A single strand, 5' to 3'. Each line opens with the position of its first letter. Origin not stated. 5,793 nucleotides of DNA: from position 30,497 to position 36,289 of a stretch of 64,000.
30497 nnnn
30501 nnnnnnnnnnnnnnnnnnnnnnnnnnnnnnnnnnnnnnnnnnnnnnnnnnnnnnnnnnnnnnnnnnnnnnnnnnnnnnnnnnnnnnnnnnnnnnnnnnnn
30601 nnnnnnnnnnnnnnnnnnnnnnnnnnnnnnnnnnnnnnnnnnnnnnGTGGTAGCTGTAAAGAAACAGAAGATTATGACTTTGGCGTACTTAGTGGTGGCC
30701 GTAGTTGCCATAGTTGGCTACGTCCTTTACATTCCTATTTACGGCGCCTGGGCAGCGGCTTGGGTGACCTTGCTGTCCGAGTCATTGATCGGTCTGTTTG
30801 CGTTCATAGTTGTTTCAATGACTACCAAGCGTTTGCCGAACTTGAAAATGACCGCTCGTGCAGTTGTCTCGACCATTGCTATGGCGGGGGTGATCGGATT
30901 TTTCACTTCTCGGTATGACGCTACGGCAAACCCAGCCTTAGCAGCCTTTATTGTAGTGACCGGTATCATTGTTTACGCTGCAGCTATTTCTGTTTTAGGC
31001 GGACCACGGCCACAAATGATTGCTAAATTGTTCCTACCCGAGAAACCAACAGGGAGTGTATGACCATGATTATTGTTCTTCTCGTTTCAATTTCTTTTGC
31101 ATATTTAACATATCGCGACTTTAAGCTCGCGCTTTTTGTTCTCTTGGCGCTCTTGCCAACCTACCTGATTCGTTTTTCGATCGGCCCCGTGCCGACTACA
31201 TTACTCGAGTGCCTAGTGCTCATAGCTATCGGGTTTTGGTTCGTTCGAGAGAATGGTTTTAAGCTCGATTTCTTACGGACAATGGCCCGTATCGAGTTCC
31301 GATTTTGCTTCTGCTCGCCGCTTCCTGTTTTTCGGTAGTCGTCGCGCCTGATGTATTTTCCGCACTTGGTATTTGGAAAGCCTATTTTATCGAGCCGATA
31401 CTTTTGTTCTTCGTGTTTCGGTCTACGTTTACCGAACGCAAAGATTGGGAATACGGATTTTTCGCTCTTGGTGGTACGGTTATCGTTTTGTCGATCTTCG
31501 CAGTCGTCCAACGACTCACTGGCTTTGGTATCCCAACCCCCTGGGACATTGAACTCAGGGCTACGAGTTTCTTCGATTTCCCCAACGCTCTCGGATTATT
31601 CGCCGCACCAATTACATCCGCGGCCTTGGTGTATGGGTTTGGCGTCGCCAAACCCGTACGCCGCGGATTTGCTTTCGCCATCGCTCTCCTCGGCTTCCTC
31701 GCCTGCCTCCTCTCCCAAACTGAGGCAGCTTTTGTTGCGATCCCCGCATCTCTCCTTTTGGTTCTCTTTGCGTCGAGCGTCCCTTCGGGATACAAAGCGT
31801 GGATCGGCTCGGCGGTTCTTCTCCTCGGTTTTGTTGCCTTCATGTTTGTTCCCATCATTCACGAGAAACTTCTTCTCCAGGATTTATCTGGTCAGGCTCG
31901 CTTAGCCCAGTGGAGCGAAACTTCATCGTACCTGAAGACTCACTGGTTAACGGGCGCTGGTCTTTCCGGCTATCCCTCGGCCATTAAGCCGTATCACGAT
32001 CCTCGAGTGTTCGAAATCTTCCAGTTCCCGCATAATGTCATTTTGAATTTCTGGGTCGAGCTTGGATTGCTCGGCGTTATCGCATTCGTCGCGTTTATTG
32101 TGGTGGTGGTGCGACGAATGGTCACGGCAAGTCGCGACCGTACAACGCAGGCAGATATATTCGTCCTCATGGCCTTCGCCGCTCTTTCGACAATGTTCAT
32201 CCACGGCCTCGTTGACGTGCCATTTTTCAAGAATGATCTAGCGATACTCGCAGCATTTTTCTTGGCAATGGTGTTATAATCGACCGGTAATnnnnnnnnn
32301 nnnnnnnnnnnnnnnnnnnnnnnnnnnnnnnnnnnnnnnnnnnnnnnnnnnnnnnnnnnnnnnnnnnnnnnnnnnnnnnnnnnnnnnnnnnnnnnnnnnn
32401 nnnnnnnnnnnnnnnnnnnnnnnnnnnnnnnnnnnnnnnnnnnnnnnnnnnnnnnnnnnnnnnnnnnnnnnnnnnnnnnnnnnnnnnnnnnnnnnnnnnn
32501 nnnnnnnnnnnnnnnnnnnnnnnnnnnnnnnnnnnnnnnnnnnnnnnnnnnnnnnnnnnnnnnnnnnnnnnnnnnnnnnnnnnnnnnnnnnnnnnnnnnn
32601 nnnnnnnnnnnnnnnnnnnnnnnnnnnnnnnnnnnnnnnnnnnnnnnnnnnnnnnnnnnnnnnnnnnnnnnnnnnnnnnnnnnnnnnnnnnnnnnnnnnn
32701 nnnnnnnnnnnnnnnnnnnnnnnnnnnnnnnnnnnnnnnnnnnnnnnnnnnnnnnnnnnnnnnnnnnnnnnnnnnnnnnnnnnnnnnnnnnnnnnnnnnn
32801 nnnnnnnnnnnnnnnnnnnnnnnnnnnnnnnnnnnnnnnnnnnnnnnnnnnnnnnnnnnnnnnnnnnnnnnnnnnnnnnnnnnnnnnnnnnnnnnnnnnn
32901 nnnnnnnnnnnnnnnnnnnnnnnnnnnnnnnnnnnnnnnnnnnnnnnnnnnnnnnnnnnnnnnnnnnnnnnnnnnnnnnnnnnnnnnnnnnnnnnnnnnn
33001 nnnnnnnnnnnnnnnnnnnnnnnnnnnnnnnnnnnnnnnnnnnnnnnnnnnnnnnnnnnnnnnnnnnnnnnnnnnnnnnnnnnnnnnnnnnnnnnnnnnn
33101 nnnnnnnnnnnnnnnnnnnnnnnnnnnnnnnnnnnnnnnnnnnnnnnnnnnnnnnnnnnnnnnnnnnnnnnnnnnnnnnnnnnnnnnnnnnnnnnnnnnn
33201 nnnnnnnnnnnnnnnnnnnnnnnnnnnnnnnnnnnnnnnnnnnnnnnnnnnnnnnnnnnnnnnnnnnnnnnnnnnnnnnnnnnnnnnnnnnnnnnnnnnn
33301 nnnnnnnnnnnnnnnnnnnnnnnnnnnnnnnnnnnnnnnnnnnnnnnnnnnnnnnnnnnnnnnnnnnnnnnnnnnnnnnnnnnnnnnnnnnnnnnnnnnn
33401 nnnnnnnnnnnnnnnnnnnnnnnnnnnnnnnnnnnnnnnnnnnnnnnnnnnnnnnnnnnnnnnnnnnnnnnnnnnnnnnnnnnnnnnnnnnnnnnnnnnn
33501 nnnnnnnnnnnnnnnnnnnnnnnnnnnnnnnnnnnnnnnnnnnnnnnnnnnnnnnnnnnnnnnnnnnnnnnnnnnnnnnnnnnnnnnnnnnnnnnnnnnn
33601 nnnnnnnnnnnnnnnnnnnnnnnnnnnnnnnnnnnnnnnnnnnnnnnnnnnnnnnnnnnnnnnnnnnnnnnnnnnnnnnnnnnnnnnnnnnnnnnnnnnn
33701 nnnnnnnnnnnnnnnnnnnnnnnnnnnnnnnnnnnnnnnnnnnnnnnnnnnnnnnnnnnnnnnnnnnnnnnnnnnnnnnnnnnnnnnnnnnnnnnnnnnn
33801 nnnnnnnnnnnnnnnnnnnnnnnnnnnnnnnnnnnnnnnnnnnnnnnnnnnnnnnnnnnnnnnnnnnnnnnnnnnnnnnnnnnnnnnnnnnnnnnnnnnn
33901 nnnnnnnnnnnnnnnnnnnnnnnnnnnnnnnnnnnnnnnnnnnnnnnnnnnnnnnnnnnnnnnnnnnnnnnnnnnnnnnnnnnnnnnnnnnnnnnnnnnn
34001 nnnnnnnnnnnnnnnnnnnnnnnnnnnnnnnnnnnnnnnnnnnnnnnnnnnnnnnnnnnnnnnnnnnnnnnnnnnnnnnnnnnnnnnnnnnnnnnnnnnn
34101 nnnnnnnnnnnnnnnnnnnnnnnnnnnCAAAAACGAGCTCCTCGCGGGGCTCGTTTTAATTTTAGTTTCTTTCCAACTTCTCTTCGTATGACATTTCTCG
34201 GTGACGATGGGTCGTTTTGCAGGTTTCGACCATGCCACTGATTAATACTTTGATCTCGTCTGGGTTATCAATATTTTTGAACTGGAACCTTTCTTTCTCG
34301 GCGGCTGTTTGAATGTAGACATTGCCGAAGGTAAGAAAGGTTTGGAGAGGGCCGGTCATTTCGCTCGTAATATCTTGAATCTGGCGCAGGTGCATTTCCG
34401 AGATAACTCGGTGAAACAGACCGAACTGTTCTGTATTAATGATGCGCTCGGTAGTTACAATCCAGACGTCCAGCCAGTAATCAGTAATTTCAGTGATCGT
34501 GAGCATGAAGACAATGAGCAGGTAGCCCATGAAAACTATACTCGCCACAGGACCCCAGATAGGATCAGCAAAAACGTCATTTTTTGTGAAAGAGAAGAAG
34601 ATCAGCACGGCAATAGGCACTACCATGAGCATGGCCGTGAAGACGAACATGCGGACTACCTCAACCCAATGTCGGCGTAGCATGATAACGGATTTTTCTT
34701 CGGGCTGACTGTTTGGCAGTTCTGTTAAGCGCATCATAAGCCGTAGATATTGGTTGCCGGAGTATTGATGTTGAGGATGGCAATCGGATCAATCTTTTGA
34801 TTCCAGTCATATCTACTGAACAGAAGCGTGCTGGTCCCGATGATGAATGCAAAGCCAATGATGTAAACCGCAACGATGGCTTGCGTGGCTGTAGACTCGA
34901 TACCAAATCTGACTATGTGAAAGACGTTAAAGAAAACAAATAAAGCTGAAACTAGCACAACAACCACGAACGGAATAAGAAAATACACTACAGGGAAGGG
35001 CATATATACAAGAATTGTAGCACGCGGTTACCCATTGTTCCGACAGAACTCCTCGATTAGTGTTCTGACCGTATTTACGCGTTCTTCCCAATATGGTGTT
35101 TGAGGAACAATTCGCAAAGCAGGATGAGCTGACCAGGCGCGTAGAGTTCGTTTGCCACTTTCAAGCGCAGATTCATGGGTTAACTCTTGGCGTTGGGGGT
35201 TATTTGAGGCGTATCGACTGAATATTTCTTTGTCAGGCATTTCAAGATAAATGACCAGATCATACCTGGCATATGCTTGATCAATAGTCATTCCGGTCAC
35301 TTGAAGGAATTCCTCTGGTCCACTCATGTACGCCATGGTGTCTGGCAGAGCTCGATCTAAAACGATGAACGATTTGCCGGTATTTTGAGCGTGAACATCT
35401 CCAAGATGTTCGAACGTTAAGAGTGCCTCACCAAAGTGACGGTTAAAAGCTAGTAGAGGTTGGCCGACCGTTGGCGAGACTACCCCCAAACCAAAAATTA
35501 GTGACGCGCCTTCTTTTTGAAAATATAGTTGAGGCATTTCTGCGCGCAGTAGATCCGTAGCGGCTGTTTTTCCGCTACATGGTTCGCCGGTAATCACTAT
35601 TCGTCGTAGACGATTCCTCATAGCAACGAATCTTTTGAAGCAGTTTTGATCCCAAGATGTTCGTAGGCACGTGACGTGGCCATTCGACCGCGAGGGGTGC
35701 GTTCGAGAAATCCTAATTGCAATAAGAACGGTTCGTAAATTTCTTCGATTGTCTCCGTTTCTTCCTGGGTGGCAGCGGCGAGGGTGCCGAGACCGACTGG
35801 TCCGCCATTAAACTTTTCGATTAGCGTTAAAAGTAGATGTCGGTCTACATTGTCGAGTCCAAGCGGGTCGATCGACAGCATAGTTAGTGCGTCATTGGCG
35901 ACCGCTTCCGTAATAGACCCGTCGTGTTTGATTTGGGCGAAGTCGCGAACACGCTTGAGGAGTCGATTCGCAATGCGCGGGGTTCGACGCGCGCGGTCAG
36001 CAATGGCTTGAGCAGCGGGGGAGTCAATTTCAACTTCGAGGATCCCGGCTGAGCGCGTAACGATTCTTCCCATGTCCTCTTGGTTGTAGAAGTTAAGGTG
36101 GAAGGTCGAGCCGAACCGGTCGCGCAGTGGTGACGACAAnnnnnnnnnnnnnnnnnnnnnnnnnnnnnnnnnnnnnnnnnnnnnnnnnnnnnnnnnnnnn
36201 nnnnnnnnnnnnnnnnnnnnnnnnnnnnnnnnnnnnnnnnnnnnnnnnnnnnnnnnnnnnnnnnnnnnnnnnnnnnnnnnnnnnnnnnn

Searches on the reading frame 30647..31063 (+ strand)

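Call 8: search_protein_families(library=pfam, proteins=[window:30647-31063:+], max_evalue=0.01)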
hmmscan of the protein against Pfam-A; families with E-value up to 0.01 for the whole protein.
window:30647-31063:+ (138 aa): 1 family
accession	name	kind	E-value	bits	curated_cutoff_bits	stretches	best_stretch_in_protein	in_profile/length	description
PF01757.29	Acyl_transf_3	-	0.0094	15.5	31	1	13-114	153-262/326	Acyltransferase domain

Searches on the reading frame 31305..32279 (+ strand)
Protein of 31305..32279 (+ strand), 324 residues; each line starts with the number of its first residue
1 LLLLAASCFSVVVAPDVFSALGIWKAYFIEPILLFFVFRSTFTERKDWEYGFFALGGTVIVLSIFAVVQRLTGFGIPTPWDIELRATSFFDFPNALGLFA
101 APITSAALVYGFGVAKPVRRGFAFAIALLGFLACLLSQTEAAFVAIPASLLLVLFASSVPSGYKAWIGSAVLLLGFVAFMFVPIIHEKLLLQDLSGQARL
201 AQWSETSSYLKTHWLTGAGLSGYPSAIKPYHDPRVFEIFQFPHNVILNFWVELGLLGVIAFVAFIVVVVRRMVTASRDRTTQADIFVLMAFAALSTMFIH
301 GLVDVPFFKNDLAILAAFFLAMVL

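Call 8: search_protein_families(library=pfam, proteins=[window:31305-32279:+], max_evalue=0.01)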
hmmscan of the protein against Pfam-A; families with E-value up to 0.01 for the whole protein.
window:31305-32279:+ (324 aa): 1 family
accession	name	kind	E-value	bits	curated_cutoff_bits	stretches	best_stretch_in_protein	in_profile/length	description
PF04932.20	Wzy_C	-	3.7e-18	66.2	31.7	1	126-262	2-149/149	O-Antigen ligase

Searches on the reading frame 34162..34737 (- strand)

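Call 8: search_protein_families(library=pfam, proteins=[window:34162-34737:-], max_evalue=0.01)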
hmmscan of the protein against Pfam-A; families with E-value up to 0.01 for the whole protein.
window:34162-34737:- (191 aa): 2 families
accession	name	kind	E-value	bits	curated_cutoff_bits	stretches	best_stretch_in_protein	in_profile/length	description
PF03703.20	bPH_2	-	1e-05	26.1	22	1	92-163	5-75/78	Bacterial PH domain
PF14470.12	bPH_3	-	0.0024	18.7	23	1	89-160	22-85/95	Bacterial PH domain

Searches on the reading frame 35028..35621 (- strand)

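Call 8: search_protein_families(library=pfam, proteins=[window:35028-35621:-], max_evalue=0.01)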
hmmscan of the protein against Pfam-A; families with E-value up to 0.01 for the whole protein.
window:35028-35621:- (197 aa): 3 families
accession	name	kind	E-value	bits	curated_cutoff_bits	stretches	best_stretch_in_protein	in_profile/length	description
PF13521.12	AAA_28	-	5.3e-13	50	27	1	7-181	1-164/164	AAA domain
PF02223.23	Thymidylate_kin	-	0.00071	19.8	27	1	76-155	73-154/185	Thymidylate kinase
PF13238.12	AAA_18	-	0.00097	20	29.4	0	8-31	1-23/128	AAA domain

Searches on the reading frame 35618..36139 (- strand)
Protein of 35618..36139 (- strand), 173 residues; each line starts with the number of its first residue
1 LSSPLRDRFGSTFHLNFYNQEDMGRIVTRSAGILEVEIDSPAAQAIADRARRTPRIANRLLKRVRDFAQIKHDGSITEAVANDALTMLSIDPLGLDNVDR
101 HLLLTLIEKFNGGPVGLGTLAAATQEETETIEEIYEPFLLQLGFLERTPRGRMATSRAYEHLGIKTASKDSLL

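Call 8: search_protein_families(library=pfam, proteins=[window:35618-36139:-], max_evalue=0.01)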
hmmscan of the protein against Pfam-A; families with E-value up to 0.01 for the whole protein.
window:35618-36139:- (173 aa): 2 families
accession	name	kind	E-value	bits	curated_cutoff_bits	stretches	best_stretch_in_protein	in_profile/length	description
PF17864.7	AAA_lid_4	-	1.9e-29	101.7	27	1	18-91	1-74/74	RuvB AAA lid domain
PF05491.19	RuvB_C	-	9.6e-26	90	24.7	1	93-162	2-71/72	RuvB C-terminal winged helix domain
